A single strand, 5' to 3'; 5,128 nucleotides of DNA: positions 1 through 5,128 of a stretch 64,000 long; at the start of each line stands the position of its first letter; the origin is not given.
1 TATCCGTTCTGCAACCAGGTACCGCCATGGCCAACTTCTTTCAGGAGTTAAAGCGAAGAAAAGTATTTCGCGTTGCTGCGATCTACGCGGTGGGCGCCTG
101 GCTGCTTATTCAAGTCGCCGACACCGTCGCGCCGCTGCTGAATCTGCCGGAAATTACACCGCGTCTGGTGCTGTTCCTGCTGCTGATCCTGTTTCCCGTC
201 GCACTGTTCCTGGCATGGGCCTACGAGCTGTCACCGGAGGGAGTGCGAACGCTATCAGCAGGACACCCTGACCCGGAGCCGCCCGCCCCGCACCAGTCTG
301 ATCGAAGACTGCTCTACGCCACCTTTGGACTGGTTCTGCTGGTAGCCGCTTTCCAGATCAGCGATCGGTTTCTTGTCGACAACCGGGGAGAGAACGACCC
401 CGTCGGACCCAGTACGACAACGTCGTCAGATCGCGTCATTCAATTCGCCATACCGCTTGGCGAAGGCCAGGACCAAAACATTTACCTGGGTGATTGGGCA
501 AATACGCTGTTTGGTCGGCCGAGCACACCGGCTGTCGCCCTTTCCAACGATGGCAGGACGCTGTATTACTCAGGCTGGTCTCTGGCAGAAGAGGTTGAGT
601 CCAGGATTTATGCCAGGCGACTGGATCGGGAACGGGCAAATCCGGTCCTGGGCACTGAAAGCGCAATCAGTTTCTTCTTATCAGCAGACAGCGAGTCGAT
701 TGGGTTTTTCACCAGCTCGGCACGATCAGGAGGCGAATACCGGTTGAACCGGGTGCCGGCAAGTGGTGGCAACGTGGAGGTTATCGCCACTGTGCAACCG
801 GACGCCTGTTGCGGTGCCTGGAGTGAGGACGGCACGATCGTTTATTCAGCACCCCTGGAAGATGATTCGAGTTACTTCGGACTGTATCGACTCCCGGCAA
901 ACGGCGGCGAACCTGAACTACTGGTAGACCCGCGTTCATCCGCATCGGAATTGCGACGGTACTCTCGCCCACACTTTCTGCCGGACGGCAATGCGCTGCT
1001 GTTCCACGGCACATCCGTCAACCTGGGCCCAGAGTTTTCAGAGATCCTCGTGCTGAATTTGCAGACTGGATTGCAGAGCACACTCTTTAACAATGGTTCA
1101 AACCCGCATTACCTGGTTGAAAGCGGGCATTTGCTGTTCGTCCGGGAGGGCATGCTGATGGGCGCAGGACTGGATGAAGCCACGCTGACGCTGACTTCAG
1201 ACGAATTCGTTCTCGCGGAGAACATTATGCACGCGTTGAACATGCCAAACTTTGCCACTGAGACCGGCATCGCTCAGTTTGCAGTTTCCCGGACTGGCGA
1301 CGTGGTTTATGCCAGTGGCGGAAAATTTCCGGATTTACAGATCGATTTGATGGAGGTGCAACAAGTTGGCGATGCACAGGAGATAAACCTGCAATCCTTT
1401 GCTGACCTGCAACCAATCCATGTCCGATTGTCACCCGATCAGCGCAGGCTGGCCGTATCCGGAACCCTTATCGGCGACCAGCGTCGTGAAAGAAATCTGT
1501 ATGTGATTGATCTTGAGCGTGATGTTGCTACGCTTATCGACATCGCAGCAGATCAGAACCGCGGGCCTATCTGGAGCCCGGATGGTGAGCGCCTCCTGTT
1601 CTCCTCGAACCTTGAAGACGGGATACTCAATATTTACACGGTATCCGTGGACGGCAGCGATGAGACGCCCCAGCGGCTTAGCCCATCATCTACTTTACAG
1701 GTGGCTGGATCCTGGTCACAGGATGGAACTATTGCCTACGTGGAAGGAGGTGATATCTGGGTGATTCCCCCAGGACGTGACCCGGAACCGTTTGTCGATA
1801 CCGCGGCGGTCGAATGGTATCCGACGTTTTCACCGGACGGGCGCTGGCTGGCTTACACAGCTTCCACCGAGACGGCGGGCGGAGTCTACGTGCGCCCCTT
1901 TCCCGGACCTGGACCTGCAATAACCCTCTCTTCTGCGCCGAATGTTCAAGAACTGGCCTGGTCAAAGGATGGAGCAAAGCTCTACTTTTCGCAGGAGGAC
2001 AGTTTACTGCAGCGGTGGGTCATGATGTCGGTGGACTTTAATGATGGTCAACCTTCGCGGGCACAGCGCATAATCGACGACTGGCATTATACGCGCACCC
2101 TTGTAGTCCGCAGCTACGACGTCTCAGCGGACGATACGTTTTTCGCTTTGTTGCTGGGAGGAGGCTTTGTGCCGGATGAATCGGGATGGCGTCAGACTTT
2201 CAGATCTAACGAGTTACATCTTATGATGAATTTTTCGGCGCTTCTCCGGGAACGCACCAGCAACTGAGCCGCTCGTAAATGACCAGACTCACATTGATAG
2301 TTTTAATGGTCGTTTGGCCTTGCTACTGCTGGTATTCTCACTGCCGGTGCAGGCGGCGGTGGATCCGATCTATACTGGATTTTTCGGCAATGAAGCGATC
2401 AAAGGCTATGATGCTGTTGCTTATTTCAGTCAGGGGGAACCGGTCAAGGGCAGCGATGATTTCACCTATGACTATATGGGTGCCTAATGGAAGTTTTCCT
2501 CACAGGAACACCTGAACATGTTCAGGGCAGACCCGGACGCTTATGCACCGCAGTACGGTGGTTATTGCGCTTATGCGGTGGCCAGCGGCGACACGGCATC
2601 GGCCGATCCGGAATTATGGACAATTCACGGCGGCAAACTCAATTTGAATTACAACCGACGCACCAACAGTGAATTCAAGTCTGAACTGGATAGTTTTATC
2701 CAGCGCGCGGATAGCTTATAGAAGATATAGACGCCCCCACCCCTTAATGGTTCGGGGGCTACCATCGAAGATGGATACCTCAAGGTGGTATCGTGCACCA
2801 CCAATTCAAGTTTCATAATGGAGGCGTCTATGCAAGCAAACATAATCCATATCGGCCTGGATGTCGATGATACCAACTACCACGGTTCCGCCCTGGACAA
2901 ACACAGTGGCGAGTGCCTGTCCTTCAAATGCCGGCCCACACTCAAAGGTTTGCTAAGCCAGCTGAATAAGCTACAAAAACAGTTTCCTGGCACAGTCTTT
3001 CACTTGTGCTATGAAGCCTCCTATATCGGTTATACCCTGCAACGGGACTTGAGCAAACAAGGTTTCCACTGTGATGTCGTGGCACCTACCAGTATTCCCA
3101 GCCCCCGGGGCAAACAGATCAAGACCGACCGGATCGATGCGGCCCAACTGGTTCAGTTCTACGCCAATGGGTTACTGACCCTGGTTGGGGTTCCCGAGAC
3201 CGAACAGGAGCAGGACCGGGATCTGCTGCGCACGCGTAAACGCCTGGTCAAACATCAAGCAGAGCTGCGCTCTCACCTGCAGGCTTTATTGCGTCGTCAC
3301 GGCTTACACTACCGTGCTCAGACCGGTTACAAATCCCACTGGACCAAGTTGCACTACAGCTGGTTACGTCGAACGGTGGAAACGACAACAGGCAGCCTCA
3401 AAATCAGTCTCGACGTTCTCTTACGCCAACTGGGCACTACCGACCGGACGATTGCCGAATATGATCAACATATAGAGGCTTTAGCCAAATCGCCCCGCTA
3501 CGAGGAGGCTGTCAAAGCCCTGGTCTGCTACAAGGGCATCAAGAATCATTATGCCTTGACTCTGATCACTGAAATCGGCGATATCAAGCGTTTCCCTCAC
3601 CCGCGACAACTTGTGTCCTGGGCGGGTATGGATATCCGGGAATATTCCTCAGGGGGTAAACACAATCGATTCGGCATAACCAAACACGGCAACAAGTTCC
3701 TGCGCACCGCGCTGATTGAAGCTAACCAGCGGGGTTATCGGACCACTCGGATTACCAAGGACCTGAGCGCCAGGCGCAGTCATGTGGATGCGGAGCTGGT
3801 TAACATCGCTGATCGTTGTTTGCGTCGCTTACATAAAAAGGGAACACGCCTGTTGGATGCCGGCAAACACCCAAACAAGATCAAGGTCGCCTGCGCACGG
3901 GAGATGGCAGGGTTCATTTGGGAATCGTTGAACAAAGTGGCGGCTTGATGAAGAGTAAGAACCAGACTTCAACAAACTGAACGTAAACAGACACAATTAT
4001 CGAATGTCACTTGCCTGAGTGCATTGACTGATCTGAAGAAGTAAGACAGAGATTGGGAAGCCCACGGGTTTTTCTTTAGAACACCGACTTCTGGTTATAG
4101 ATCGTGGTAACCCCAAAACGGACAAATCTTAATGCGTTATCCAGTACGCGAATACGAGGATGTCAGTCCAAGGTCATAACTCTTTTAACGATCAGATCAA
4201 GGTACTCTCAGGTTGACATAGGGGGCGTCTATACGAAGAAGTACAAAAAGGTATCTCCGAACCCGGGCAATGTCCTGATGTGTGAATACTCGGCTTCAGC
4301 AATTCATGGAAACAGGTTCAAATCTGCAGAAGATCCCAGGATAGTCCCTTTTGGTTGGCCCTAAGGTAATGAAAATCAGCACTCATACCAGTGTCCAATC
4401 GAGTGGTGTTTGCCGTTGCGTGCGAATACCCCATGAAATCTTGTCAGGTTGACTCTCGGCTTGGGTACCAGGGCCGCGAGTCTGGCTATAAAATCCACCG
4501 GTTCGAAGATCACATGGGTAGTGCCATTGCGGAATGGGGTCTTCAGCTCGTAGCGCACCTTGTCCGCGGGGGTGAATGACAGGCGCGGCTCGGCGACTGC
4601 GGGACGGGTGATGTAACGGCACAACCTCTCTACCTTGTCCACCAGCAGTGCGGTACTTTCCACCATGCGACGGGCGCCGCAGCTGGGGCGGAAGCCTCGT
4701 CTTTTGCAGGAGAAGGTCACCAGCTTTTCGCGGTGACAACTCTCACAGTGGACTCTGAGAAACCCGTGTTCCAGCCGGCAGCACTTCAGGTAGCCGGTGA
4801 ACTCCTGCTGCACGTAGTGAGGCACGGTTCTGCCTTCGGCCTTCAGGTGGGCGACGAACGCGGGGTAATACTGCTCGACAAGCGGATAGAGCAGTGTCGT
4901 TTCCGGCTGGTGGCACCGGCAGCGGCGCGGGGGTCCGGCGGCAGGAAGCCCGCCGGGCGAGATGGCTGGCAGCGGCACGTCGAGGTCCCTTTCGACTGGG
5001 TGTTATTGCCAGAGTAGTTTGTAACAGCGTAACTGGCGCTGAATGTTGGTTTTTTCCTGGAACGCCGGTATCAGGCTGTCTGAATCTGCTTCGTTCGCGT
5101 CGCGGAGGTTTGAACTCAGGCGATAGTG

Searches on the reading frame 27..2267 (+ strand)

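Call 51: search_protein_families(library=pfam, proteins=[window:27-2267:+], max_evalue=0.00001)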
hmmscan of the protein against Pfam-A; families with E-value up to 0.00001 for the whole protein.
window:27-2267:+ (746 aa): 2 families
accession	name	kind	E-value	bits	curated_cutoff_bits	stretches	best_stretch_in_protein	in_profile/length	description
PF07676.18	PD40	-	7.7e-17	61.2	20.9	0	511-537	11-37/38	WD40-like Beta Propeller Repeat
PF08450.18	SGL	-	8.3e-06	26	26.3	0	643-684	139-178/246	SMP-30/Gluconolactonase/LRE-like region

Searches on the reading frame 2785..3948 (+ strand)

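Call 51: search_protein_families(library=pfam, proteins=[window:2785-3948:+], max_evalue=0.00001)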
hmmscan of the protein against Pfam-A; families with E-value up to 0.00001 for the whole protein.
window:2785-3948:+ (387 aa): 2 families
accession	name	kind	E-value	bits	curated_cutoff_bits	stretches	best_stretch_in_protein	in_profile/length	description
PF02371.22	Transposase_20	-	7.6e-19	68.3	21.3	1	250-325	8-83/87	Transposase IS116/IS110/IS902 family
PF01548.23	DEDD_Tnp_IS110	-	3.3e-10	40.4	29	1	23-171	1-152/155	Transposase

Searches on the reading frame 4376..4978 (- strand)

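Call 51: search_protein_families(library=pfam, proteins=[window:4376-4978:-], max_evalue=0.00001)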
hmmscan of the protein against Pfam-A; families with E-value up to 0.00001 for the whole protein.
window:4376-4978:- (200 aa): 2 families
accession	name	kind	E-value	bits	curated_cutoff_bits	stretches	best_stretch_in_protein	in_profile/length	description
PF04986.18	Y2_Tnp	-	1.5e-18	67.9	20.9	1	114-188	105-179/183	Putative transposase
PF14319.11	Zn_Tnp_IS91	-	3.5e-12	46.6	26.3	1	34-116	2-78/90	Transposase zinc-binding domain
